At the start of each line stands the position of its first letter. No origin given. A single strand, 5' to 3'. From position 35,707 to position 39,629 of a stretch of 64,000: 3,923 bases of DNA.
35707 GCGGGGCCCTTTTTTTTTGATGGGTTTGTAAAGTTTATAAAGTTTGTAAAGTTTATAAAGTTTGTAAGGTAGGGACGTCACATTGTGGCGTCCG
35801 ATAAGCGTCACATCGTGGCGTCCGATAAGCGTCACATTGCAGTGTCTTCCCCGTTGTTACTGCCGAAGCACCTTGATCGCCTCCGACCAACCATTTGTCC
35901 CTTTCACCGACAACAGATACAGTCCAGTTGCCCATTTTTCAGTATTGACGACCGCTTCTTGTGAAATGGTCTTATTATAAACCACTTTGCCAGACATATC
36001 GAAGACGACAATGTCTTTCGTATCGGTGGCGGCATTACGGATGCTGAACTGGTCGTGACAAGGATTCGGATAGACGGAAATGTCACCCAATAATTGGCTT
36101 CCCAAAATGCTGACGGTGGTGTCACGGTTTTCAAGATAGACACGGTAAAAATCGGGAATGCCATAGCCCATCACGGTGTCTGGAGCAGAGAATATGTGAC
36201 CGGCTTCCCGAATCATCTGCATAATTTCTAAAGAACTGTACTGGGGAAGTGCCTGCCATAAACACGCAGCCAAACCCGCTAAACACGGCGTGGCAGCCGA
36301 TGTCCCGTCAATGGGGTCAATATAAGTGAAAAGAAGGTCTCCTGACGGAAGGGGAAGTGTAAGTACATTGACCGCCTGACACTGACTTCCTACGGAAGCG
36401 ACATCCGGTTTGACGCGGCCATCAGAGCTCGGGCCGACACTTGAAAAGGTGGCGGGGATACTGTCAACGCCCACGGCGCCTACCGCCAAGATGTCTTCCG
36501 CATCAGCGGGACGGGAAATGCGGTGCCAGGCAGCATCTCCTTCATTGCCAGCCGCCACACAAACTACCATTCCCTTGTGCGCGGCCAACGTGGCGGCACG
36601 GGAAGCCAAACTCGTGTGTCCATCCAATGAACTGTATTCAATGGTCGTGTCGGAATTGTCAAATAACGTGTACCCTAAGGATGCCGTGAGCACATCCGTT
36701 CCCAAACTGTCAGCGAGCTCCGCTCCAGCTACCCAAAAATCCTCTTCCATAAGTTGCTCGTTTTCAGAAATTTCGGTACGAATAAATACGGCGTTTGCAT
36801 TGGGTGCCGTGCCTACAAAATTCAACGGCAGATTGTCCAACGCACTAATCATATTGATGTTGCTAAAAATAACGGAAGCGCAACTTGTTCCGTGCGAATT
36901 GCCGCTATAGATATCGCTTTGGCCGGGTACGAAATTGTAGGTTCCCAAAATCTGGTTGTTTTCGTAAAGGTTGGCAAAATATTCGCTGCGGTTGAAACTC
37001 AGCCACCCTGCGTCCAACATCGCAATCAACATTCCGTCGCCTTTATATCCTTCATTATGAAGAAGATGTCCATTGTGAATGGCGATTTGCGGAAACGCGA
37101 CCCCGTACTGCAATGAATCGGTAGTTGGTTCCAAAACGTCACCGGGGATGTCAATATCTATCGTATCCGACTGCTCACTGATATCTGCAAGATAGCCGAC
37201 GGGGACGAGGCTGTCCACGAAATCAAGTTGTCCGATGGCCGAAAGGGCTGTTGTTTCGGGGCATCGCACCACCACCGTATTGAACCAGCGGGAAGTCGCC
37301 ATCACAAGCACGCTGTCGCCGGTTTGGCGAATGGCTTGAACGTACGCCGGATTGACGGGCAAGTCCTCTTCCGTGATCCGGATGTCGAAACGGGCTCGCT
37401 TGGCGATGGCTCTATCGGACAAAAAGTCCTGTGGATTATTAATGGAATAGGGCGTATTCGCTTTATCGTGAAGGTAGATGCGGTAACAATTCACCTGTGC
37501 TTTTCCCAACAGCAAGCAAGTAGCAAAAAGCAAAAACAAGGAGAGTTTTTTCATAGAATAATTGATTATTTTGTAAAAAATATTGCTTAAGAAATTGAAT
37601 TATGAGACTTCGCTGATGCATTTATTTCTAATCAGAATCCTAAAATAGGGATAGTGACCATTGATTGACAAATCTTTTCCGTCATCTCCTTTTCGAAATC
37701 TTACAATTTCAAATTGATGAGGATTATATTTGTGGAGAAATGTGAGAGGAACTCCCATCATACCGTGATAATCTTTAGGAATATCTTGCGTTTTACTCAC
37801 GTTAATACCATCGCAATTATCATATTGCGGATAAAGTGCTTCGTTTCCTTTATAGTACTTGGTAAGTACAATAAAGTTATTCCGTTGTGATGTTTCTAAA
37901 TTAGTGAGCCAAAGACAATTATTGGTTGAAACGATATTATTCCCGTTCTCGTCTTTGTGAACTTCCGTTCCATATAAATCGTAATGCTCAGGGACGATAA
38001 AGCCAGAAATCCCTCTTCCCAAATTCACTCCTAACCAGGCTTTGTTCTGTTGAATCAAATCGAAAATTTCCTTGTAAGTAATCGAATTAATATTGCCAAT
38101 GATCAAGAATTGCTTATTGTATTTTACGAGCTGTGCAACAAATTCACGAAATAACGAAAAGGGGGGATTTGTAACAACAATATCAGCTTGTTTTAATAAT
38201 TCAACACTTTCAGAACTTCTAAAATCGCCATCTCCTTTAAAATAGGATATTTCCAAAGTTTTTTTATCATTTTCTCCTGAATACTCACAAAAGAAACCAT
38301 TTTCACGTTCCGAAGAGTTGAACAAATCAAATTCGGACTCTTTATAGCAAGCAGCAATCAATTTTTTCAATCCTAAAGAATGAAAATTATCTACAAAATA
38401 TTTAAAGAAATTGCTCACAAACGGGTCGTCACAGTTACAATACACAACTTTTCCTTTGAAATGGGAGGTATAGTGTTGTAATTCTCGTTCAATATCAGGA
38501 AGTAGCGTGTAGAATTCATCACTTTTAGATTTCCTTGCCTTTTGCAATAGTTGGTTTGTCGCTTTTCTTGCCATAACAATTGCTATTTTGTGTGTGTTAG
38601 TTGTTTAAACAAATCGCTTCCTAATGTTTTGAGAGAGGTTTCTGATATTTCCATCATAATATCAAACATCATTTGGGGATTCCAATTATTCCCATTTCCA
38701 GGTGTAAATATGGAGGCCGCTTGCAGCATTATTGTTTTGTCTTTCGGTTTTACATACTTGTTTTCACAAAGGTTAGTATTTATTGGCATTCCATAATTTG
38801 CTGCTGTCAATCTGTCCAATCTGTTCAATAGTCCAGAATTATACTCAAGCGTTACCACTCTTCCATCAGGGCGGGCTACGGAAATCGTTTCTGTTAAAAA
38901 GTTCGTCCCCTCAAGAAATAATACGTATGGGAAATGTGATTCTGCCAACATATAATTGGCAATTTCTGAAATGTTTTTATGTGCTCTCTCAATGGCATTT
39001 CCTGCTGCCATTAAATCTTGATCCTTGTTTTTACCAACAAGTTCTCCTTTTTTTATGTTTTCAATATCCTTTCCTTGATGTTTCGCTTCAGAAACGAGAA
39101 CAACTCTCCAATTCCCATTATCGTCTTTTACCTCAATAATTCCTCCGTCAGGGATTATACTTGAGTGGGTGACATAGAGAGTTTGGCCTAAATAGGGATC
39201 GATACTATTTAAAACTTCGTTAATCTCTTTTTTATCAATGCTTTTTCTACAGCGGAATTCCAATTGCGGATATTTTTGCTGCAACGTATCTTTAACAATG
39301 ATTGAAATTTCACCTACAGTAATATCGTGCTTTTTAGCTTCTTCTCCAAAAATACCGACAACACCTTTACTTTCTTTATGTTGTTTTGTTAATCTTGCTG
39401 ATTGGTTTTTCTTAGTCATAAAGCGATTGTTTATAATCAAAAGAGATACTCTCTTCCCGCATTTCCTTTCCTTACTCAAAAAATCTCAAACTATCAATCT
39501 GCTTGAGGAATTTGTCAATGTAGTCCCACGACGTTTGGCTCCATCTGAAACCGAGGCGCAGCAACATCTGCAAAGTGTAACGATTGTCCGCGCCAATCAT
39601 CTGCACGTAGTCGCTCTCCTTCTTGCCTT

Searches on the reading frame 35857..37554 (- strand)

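Call 3: search_protein_families(library=pfam, proteins=[window:35857-37554:-])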
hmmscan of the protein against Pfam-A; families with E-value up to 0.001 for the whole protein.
window:35857-37554:- (565 aa): 2 families
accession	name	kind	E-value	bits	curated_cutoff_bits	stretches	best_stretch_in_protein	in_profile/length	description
PF00082.27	Peptidase_S8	-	7e-32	111.3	21.8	1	173-451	2-272/288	Subtilase family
PF18962.6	Por_Secre_tail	-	7.3e-12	45.9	27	1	494-555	1-67/75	Secretion system C-terminal sorting domain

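Call 76: search_protein_families(library=padloc, proteins=[window:35857-37554:-], max_evalue=0.00001)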
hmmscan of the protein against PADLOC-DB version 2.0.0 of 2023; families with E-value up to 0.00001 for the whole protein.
window:35857-37554:- (565 aa): 2 families
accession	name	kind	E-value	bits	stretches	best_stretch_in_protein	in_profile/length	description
PDLC03014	subtilase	-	1.8e-16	58.6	1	168-442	167-365/391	-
PDLC02197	IetS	-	1.9e-08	31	1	333-446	391-524/749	-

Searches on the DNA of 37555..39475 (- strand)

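Call 57: search_dna_similar(query=window:37555-39475:-, collection=plasmids, mode=distant, max_rows=15)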
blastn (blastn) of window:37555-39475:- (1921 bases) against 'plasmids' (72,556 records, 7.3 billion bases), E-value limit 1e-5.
Records with a match: 40; places in all: 44; records where one place covers at least 80% of the query: 12.
Best place of each record, by identity: 60-80% 40.
By first word of the organism name: Lactiplantibacillus 9; Escherichia 6; Raoultella 4; Klebsiella 3; Variovorax 3; Leuconostoc 2; Enterococcus 2; uncultured 2; Staphylococcus 1; Macrococcoides 1; and 7 more.
By predicted mobility (MOB-suite, as given by PLSDB): mobilizable 23; non-mobilizable 13; conjugative 4.
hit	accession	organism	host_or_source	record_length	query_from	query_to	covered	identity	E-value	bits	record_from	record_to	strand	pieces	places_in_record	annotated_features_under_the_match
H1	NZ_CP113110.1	Staphylococcus rostri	Sus scrofa,Anus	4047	63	1854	93%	68.8%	0e+0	678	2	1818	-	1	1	EcoRI family type II restriction endonuclease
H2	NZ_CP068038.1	Escherichia coli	swine,intestinal tract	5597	44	1855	94%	67.9%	1e-173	618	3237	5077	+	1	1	adenine-specific methyltransferase EcoRI family protein | type-2 restriction enzyme EcoRI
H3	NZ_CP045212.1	Escherichia coli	Ground beef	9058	44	1855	94%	67.8%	6e-171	609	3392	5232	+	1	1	adenine-specific methyltransferase EcoRI family protein | type-2 restriction enzyme EcoRI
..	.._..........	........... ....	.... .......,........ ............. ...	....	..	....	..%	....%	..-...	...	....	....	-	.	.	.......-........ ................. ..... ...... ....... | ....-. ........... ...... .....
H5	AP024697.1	Escherichia coli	Homo sapiens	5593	44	1855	94%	67.7%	3e-168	600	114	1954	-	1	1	putative adenine-specific methylase | hypothetical protein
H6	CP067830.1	Klebsiella pneumoniae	Homo sapiens,urine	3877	57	1855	94%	68.0%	0e+0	645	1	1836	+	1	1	adenine-specific methyltransferase EcoRI family protein | restriction endonuclease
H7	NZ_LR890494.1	Klebsiella pneumoniae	Homo sapiens,urine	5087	57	1855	94%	67.7%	4e-180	639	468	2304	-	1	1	adenine-specific methyltransferase EcoRI family protein | EcoRI family type II restriction endonuclease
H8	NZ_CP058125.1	Klebsiella michiganensis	culture,Freshwater sample from upstream ...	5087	57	1855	94%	67.7%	4e-180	639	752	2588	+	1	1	adenine-specific methyltransferase EcoRI family protein | EcoRI family type II restriction endonuclease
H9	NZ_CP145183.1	Raoultella ornithinolytica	Hospital waste water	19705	57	1855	94%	67.7%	4e-180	639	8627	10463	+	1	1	adenine-specific methyltransferase EcoRI family protein | EcoRI family type II restriction endonuclease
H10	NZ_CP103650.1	Escherichia coli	Homo sapiens,blood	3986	57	1855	94%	67.6%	8e-170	606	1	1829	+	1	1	adenine-specific methyltransferase EcoRI family protein | type-2 restriction enzyme EcoRI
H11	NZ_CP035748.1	Leuconostoc mesenteroides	cell culture,food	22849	66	1836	92%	66.1%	4e-116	426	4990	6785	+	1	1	adenine-specific methyltransferase EcoRI family protein | EcoRI family type II restriction endonuclease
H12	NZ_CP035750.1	Leuconostoc mesenteroides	cell culture,food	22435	66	1836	92%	66.1%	4e-116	426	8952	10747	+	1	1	adenine-specific methyltransferase EcoRI family protein | EcoRI family type II restriction endonuclease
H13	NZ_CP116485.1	Escherichia coli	Homo sapiens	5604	565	1855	67%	67.1%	1e-109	406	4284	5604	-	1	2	adenine-specific methyltransferase EcoRI family protein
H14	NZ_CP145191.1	Raoultella ornithinolytica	Hospital waste water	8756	57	1132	56%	68.8%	8e-119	435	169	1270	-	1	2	EcoRI family type II restriction endonuclease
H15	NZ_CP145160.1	Raoultella ornithinolytica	Homo sapiens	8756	57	1132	56%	68.8%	8e-119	435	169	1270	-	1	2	EcoRI family type II restriction endonuclease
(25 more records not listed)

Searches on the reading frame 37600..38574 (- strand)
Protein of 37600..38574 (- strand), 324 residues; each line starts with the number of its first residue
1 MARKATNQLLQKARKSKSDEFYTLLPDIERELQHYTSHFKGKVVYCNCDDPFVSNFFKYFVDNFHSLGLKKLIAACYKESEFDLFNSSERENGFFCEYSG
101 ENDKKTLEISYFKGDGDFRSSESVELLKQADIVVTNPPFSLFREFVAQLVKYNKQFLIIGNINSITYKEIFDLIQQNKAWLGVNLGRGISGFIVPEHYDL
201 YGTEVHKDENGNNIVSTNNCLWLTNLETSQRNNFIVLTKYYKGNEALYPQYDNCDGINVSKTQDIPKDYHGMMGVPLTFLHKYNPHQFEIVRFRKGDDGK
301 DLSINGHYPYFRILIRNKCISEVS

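Call 3: search_protein_families(library=pfam, proteins=[window:37600-38574:-])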
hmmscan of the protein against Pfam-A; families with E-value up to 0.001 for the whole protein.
window:37600-38574:- (324 aa): 1 family
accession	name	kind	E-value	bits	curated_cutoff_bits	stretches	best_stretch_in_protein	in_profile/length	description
PF13651.11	EcoRI_methylase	-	5.6e-128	427.5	26.4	1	10-298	2-305/345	Adenine-specific methyltransferase EcoRI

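Call 61: search_protein_families(library=padloc, proteins=[window:37600-38574:-], max_evalue=0.001)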
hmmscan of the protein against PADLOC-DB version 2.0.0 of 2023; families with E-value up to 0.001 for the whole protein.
window:37600-38574:- (324 aa): 1 family
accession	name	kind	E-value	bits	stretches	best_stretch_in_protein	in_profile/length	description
PDLC03297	MTase_II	-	2.4e-143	475.5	1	1-318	1-328/332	Type II methyltransferase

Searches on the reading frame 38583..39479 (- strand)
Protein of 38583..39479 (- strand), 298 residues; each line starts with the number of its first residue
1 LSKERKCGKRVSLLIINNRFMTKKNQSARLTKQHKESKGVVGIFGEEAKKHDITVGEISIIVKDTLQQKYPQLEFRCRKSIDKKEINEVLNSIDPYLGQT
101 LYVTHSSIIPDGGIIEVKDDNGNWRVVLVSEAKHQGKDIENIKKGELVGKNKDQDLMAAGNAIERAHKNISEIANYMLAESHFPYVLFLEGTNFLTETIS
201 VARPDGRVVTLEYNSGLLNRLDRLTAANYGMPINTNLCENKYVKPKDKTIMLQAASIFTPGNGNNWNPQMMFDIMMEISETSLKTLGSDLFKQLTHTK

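Call 3: search_protein_families(library=pfam, proteins=[window:38583-39479:-])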
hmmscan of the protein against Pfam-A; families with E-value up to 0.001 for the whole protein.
window:38583-39479:- (298 aa): 1 family
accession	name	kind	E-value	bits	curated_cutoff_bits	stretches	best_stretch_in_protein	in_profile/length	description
PF02963.22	EcoRI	-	5.8e-141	468.4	22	1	37-293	1-257/257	Restriction endonuclease EcoRI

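Call 51: search_solved_structures(query=window:38583-39419:-, show_alignments=1)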
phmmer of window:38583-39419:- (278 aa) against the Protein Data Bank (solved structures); distinct sequences matched with E-value up to 0.001: 5.
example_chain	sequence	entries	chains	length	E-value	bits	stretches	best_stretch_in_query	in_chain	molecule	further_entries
1ckq_A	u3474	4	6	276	1.2e-129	434.3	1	3-275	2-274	PROTEIN (ENDONUCLEASE) | PROTEIN (ECO RI ENDONUCLEASE (E.C.3.1.21.4)) | PROTEIN (ECO RI ENDONUCLEASE)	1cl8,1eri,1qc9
2oxv_A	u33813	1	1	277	1.9e-129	433.7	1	1-275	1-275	Type II restriction enzyme EcoRI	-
1qps_A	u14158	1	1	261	8.8e-124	415.1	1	17-275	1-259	ENDONUCLEASE ECORI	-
1qri_A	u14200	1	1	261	2.3e-123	413.7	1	17-275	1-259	ECO RI ENDONCULEASE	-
1qrh_A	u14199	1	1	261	2.4e-123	413.7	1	17-275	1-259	ECO RI ENDONCULEASE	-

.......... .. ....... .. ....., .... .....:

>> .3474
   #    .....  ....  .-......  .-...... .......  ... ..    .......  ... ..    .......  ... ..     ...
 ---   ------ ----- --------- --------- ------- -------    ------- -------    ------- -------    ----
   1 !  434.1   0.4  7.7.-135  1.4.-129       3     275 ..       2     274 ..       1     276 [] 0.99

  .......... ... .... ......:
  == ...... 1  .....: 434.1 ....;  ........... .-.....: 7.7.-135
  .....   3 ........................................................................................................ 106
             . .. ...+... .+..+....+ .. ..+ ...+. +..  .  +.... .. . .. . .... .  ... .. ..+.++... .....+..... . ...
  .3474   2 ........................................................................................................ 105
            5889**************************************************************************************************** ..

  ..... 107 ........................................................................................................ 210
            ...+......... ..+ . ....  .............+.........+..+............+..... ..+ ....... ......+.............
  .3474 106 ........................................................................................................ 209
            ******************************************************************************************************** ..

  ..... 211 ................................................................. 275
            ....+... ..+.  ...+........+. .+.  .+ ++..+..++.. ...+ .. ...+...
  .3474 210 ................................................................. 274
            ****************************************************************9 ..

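Call 61: search_protein_families(library=padloc, proteins=[window:38583-39419:-], max_evalue=0.001)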
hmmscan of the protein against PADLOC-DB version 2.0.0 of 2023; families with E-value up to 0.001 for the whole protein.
window:38583-39419:- (278 aa): 1 family
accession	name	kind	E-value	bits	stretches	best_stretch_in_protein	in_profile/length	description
PDLC03551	REase_II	-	2.9e-139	461.1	1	1-275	7-281/283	Type II restriction enzyme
